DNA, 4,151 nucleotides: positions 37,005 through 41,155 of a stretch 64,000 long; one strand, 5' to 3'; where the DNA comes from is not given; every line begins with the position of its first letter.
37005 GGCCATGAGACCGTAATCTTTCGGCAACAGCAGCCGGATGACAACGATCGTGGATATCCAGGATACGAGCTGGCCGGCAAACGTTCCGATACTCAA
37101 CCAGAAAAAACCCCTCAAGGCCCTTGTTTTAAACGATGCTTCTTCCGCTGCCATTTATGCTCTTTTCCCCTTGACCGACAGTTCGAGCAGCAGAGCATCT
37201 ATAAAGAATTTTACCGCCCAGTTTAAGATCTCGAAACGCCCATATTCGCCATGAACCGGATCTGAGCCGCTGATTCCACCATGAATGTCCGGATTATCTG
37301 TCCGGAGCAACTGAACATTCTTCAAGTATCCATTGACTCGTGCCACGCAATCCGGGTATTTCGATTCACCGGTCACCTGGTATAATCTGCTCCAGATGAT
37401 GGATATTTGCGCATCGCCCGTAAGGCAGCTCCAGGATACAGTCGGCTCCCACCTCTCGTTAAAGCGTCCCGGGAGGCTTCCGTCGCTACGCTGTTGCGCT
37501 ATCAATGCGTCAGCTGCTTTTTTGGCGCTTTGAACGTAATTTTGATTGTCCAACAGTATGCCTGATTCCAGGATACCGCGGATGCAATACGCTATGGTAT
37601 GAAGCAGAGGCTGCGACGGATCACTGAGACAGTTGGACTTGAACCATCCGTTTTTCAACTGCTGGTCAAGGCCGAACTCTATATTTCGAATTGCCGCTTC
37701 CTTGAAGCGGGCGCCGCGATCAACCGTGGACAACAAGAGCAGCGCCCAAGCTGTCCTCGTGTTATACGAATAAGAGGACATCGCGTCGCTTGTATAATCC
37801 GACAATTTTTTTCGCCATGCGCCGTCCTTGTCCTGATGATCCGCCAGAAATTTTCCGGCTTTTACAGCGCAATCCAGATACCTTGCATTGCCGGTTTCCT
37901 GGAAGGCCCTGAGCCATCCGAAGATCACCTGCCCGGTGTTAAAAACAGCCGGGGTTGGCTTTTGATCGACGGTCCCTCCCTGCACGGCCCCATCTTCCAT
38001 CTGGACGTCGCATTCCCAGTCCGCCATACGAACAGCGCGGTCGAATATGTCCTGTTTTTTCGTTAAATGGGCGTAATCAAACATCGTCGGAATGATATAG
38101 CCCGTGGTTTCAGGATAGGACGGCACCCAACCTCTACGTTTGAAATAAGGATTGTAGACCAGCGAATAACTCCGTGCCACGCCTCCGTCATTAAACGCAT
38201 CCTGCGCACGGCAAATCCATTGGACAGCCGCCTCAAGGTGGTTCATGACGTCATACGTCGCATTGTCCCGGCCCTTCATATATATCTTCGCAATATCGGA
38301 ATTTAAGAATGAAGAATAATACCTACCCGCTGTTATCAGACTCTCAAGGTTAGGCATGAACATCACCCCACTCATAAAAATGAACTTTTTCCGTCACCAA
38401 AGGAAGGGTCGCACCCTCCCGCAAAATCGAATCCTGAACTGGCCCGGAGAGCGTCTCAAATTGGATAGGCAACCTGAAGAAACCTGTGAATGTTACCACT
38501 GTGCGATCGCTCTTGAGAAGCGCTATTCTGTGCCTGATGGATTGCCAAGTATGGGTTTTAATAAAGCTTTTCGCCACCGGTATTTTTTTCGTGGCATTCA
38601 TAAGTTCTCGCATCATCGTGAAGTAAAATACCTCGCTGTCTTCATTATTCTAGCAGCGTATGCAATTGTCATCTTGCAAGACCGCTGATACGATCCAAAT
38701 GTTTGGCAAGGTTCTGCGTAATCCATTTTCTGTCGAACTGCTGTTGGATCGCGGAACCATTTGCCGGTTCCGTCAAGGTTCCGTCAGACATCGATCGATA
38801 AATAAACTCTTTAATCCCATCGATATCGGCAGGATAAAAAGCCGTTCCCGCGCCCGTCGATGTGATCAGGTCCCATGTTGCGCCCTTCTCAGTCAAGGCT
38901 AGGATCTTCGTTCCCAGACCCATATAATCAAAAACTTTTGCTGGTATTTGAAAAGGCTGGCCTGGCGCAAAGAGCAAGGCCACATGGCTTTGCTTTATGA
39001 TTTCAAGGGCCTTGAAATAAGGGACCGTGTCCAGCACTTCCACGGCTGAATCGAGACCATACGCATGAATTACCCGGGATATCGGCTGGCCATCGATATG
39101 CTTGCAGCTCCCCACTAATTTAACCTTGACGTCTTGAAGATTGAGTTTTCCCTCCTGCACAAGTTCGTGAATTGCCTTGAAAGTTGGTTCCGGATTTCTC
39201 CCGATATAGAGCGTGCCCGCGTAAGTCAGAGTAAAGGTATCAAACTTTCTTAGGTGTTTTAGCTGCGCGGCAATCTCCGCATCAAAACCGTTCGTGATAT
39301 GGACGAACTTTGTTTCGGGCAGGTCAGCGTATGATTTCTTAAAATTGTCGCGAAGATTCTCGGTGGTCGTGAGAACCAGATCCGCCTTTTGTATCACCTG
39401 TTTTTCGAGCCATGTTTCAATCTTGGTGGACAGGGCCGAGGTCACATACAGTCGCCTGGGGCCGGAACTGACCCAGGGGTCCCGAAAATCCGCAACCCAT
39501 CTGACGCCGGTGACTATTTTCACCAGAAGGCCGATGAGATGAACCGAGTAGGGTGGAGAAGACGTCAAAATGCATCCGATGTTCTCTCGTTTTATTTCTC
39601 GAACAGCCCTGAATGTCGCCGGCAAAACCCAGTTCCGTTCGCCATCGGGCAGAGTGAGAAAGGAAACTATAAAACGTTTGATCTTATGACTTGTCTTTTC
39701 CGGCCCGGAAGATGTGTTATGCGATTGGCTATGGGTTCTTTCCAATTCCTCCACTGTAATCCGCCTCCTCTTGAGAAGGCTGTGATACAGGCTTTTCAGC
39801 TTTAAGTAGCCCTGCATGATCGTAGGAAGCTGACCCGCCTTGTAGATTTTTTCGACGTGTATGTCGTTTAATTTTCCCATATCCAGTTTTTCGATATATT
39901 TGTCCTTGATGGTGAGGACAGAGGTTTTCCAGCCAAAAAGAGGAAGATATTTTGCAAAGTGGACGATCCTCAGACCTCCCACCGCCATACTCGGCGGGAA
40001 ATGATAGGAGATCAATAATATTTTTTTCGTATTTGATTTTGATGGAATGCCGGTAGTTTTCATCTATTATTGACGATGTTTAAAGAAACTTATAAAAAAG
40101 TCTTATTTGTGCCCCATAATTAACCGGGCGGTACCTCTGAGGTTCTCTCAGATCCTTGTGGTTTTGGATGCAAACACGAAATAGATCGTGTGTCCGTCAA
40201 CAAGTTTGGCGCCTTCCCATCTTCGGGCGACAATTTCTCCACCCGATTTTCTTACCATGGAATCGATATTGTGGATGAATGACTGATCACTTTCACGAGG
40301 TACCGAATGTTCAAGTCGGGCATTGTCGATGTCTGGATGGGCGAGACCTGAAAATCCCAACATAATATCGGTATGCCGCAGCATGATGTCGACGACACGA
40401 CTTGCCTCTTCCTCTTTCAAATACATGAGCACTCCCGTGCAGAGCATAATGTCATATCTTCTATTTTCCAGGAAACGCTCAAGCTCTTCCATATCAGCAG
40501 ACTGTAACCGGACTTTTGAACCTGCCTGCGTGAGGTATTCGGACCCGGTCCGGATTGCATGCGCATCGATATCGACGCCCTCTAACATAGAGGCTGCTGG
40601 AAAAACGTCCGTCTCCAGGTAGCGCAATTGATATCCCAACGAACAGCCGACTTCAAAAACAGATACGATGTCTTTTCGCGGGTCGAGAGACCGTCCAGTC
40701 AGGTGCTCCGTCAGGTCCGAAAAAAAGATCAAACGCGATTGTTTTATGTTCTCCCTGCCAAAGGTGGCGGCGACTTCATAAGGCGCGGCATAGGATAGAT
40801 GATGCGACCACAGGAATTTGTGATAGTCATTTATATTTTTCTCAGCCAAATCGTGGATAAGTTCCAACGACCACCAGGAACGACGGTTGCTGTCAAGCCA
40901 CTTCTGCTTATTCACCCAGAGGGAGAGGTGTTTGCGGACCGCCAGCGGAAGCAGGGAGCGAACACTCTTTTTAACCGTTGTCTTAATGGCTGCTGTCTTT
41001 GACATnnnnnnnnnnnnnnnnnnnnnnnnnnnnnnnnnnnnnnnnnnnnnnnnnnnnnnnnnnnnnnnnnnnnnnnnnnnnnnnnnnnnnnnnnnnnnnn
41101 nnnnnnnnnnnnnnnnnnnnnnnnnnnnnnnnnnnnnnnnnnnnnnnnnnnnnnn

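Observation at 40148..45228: Sulfolactate-synthesis cassette (comA/comB) embedded in an exopolysaccharide operon: candidate sulfonated-glycan pathway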

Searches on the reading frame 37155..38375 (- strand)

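Call 4: search_protein_families(library=pfam, proteins=[window:37155-38375:-], max_evalue=0.01)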
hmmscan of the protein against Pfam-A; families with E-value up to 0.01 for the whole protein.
window:37155-38375:- (406 aa): 7 families
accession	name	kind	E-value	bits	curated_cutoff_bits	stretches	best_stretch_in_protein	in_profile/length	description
PF13243.12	SQHop_cyclase_C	-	1.1e-09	38.2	26.1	1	143-264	186-303/319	Squalene-hopene cyclase C-terminal domain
PF09492.16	Pec_lyase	-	1.3e-07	31.6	22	1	117-190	17-84/292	Pectic acid lyase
PF07944.18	Beta-AFase-like_GH127_cat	-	4.4e-07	29.7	24.9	1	45-172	81-202/376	Beta-L-arabinofuranosidase, GH127 catalytic domain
PF06662.19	C5-epim_C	-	2.9e-06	27.3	23.3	1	145-188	29-72/188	D-glucuronyl C5-epimerase C-terminus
PF06917.19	Pectate_lyase_2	-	0.0022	17.2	26.6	0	61-190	322-448/491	Periplasmic pectate lyase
PF07470.19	Glyco_hydro_88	-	0.0085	15.6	26.6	0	95-193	35-125/352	Glycosyl Hydrolase Family 88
PF07221.17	GlcNAc_2-epim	-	0.0092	15.7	23.4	0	134-312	10-195/347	N-acylglucosamine 2-epimerase (GlcNAc 2-epimerase)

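Call 5: search_protein_families(library=ncbifam, proteins=[window:37155-38375:-], max_evalue=0.01)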
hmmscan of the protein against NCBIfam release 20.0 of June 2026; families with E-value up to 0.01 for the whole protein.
window:37155-38375:- (406 aa): 5 families
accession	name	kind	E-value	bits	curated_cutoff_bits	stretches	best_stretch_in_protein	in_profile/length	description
TIGR01787.1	squalene_cyclas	subfamily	6.2e-13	48.2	322.7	1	156-263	495-605/622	squalene/oxidosqualene cyclases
TIGR02474.1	pec_lyase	equivalog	6.4e-07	29.3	189.8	1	155-205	55-103/295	pectate lyase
TIGR03463.1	osq_cycl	subfamily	2.4e-05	22.8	851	1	122-247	487-604/634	2,3-oxidosqualene cyclase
TIGR01507.1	hopene_cyclase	equivalog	0.00015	20.3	431.1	1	171-263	525-618/640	squalene--hopene cyclase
TIGR03897.1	lanti_2_LanM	subfamily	0.0014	16.4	304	0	277-370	615-700/932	type 2 lanthipeptide synthetase LanM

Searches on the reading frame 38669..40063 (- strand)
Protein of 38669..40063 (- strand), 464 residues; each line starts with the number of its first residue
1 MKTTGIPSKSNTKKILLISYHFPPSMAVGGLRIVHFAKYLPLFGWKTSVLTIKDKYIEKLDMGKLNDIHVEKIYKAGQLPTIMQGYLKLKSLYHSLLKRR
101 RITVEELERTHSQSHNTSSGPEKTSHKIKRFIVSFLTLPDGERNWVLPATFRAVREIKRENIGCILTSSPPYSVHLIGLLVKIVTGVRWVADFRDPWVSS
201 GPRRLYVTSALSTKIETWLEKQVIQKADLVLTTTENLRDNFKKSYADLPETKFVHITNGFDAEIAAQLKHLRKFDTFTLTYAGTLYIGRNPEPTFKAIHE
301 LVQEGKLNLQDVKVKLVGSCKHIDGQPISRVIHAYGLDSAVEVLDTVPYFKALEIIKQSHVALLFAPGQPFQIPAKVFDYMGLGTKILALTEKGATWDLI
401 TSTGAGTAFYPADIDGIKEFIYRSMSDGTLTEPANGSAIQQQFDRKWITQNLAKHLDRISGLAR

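Call 4: search_protein_families(library=pfam, proteins=[window:38669-40063:-], max_evalue=0.01)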
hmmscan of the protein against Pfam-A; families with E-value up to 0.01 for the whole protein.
window:38669-40063:- (464 aa): 2 families
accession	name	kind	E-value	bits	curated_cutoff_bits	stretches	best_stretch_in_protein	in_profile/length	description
PF13439.12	Glyco_transf_4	-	3.9e-09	37.2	28.5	1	130-263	41-169/170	Glycosyltransferase Family 4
PF13579.12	Glyco_trans_4_4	-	9.5e-07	29.7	29.7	1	141-259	50-158/158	Glycosyl transferase 4-like domain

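Call 5: search_protein_families(library=ncbifam, proteins=[window:38669-40063:-], max_evalue=0.01)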
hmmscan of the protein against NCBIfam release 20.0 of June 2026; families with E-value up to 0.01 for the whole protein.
window:38669-40063:- (464 aa): 3 families
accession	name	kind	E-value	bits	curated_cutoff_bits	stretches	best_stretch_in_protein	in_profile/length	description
TIGR02149.1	glgA_Coryne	subfamily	1.1e-05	24.8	302.4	1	214-319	132-240/391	glycogen synthase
NF047676.1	TeichurnBiosyTuaH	equivalog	0.0012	17.8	550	1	182-270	114-202/384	teichuronic acid biosynthesis protein TuaH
TIGR04470.1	rSAM_mob_pairB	equivalog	0.0049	16.3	410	0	216-262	183-228/285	radical SAM mobile pair protein B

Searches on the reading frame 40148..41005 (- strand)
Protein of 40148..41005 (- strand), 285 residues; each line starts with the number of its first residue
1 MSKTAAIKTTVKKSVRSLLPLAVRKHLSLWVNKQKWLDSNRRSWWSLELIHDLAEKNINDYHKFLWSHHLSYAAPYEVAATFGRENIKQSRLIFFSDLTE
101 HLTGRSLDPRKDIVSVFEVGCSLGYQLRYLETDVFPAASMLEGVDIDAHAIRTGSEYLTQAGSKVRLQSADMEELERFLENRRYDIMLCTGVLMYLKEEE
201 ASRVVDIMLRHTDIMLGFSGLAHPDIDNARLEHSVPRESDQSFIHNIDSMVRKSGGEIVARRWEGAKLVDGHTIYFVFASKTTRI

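Call 4: search_protein_families(library=pfam, proteins=[window:40148-41005:-], max_evalue=0.01)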
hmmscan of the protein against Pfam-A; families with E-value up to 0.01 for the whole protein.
window:40148-41005:- (285 aa): 6 families
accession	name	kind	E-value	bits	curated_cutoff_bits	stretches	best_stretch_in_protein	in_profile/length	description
PF13649.12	Methyltransf_25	-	3.6e-10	40.8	27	1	116-211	1-92/97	Methyltransferase domain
PF08242.18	Methyltransf_12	-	9.6e-07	29.9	30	1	118-206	2-86/98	Methyltransferase domain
PF08241.18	Methyltransf_11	-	1.6e-06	29.1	21.2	1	118-205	2-80/95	Methyltransferase domain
PF13847.12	Methyltransf_31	-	3.3e-06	27.3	27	1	115-199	6-90/145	Methyltransferase domain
PF05401.17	NodS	-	6.4e-05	23.3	24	1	111-202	42-125/201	Nodulation protein S (NodS)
PF03848.20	TehB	-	0.0001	22.2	20.4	1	116-213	34-125/193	Tellurite resistance protein TehB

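Call 5: search_protein_families(library=ncbifam, proteins=[window:40148-41005:-], max_evalue=0.01)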
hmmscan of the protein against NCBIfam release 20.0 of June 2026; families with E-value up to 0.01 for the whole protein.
window:40148-41005:- (285 aa): 7 families
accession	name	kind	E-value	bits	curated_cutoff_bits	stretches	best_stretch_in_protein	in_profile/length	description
TIGR03587.1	Pse_Me-ase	hypoth_equivalog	1.2e-06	28.8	112.05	1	102-210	33-132/204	pseudaminic acid biosynthesis-associated methylase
NF008992.0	PRK12335.1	equivalog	7.9e-06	25.2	303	1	114-213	124-216/289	SAM-dependent methyltransferase TehB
NF004851.0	PRK06202.1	equivalog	0.00012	21.6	243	1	141-210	91-156/237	hypothetical protein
NF008405.0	PRK11207.1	equivalog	0.00036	20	218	1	115-213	33-125/198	tellurite resistance methyltransferase TehB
NF043040.1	corrin_prot_MT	hypoth_equivalog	0.00098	18.6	180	1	115-207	44-134/216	corrinoid protein-associated methyltransferase CpaM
NF041650.1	nod_mtase_NodS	equivalog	0.0024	17.6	300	1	111-202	37-120/190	nodulation methyltransferase NodS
TIGR00477.1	tehB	equivalog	0.006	15.9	219.5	1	116-213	77-167/238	tellurite resistance methyltransferase TehB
